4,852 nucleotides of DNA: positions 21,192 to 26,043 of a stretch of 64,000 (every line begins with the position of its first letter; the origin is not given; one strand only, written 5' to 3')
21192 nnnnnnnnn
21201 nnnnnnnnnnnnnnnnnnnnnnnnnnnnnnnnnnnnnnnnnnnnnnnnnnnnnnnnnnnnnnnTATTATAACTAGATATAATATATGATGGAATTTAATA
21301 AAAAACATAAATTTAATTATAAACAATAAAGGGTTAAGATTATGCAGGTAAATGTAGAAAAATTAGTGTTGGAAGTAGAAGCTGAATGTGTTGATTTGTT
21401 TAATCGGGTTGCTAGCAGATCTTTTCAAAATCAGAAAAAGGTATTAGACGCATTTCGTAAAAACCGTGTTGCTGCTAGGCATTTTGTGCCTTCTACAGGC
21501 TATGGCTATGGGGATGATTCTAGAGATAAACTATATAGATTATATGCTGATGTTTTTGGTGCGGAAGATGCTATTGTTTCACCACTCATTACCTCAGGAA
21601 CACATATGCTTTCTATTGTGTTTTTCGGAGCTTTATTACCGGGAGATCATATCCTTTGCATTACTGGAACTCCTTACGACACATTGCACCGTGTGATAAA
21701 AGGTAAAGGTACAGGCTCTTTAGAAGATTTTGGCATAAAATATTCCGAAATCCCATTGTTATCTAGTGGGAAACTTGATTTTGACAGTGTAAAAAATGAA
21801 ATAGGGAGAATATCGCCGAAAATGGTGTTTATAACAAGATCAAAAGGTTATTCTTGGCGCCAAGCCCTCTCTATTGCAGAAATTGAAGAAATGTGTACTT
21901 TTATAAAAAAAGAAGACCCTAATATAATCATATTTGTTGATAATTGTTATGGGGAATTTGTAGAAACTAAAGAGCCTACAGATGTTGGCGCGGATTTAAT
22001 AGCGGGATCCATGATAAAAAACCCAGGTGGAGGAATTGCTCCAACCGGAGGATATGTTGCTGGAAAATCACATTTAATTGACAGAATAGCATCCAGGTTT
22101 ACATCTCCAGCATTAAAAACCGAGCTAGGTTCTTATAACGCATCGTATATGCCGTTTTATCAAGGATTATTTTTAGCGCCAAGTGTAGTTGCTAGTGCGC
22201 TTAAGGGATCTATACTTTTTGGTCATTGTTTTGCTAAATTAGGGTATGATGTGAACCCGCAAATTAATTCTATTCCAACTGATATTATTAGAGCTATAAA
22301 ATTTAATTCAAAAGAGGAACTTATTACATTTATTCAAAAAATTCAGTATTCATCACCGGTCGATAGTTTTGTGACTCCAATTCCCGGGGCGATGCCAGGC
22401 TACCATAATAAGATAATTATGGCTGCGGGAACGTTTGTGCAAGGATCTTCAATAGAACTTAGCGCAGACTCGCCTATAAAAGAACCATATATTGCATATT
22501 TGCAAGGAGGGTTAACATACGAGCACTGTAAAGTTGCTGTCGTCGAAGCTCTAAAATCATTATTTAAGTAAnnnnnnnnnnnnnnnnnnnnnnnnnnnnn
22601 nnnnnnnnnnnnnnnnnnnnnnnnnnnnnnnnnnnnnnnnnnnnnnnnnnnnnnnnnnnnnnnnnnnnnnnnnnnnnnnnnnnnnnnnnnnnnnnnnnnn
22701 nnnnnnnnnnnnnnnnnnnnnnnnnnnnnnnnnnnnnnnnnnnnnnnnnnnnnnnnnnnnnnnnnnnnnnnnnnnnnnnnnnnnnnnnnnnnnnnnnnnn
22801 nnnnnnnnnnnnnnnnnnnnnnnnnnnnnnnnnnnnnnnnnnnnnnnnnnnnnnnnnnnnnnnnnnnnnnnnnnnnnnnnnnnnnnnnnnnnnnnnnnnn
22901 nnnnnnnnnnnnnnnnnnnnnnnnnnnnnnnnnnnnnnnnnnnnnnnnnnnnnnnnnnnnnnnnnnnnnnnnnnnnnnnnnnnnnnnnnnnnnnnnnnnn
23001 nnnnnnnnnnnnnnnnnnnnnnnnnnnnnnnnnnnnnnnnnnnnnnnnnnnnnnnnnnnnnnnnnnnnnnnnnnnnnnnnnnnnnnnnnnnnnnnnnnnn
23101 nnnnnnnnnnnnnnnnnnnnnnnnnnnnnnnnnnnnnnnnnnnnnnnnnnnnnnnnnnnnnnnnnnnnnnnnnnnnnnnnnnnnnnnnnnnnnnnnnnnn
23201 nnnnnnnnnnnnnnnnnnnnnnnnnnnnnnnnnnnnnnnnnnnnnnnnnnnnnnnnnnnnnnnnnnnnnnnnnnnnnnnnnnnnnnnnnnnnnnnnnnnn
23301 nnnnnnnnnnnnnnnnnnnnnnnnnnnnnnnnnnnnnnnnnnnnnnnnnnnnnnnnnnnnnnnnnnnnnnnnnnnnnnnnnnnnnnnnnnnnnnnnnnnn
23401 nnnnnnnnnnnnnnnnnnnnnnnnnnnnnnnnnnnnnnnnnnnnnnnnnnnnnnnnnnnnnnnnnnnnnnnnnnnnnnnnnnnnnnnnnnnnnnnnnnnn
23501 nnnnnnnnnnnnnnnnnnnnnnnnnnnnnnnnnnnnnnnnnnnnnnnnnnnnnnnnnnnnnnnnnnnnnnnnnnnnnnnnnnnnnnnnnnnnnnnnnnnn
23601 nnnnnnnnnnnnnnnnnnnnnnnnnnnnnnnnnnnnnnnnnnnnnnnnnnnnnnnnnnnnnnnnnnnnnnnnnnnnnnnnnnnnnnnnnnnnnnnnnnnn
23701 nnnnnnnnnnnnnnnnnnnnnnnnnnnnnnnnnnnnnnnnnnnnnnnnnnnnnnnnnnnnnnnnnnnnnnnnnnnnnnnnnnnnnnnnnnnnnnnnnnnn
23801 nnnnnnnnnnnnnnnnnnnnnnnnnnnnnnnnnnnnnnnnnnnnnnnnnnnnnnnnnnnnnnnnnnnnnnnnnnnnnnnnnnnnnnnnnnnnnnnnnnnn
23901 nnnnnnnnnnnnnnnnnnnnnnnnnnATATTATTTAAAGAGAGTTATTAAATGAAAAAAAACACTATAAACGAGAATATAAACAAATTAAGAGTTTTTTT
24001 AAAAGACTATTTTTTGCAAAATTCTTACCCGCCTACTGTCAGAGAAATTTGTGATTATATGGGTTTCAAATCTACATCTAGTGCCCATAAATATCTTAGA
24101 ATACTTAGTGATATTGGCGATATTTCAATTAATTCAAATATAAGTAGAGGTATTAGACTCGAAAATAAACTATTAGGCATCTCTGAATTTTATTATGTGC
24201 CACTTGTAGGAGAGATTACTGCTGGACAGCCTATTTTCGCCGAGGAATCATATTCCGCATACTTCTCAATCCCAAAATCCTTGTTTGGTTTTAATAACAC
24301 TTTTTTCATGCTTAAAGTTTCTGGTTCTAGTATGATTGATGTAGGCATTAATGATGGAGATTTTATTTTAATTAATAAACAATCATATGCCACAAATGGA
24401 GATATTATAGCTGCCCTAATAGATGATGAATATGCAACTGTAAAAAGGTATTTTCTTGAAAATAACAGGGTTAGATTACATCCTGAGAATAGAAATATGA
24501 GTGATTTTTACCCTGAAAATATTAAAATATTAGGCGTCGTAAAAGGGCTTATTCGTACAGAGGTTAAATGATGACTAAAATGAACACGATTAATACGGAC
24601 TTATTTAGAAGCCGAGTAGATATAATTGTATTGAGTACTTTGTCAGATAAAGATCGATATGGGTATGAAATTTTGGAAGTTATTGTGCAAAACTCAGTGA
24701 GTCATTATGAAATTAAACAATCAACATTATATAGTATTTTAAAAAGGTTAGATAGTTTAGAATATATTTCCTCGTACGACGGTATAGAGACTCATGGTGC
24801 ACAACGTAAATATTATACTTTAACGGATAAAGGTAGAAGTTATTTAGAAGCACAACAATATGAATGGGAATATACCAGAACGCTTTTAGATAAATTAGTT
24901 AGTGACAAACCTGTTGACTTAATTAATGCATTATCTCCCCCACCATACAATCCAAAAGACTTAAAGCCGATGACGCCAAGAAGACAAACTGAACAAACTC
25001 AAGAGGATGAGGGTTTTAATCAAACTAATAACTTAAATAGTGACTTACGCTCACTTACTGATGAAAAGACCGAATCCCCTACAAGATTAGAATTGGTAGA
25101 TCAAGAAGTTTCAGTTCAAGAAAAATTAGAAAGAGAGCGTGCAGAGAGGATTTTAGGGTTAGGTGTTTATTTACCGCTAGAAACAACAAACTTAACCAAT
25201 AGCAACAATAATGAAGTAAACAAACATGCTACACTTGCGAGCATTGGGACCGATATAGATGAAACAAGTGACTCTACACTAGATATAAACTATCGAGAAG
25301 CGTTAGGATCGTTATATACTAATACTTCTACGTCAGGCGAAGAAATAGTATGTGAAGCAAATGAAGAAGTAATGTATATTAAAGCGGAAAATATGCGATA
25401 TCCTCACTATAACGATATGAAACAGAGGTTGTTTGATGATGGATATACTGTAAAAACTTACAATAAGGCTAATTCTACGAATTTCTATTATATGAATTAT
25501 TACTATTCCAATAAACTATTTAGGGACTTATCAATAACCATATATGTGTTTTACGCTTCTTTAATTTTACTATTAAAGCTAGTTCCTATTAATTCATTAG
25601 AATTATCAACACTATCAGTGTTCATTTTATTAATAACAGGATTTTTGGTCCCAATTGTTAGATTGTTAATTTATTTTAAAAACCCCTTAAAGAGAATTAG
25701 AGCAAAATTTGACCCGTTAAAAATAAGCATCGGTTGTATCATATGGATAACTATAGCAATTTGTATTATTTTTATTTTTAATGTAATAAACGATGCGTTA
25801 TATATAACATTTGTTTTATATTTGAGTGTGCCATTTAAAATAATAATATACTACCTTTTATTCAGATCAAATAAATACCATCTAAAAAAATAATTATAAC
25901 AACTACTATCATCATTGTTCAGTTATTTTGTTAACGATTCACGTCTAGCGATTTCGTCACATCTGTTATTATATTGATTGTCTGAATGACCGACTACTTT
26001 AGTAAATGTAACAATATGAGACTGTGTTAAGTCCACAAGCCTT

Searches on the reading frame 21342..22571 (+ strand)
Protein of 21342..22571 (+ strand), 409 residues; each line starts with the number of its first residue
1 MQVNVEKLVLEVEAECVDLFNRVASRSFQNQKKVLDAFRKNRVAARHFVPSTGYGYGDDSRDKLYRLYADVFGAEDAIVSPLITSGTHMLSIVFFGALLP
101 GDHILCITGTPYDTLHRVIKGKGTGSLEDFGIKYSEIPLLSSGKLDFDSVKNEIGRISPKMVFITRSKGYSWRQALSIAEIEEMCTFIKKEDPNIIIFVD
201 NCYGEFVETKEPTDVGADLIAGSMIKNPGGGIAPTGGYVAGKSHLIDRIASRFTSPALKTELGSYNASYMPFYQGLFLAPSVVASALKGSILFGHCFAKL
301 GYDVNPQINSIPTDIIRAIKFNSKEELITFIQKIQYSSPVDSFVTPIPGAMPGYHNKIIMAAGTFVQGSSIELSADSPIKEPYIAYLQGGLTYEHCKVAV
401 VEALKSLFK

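Call 9: search_protein_families(library=pfam, proteins=[window:21342-22571:+], max_evalue=0.00001)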
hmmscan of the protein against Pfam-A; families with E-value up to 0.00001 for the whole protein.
window:21342-22571:+ (409 aa): 1 family
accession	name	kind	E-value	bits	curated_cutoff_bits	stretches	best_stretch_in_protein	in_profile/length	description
PF06838.17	Met_gamma_lyase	-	1.3e-166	554.6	24.2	1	6-407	2-404/405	Methionine gamma-lyase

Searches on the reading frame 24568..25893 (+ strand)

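Call 9: search_protein_families(library=pfam, proteins=[window:24568-25893:+], max_evalue=0.00001)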
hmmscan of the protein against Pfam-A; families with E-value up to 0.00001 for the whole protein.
window:24568-25893:+ (441 aa): 1 family
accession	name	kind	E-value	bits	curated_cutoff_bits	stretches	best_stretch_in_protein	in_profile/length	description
PF03551.20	PadR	-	4.1e-17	62.4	27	1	21-94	1-74/75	Transcriptional regulator PadR-like family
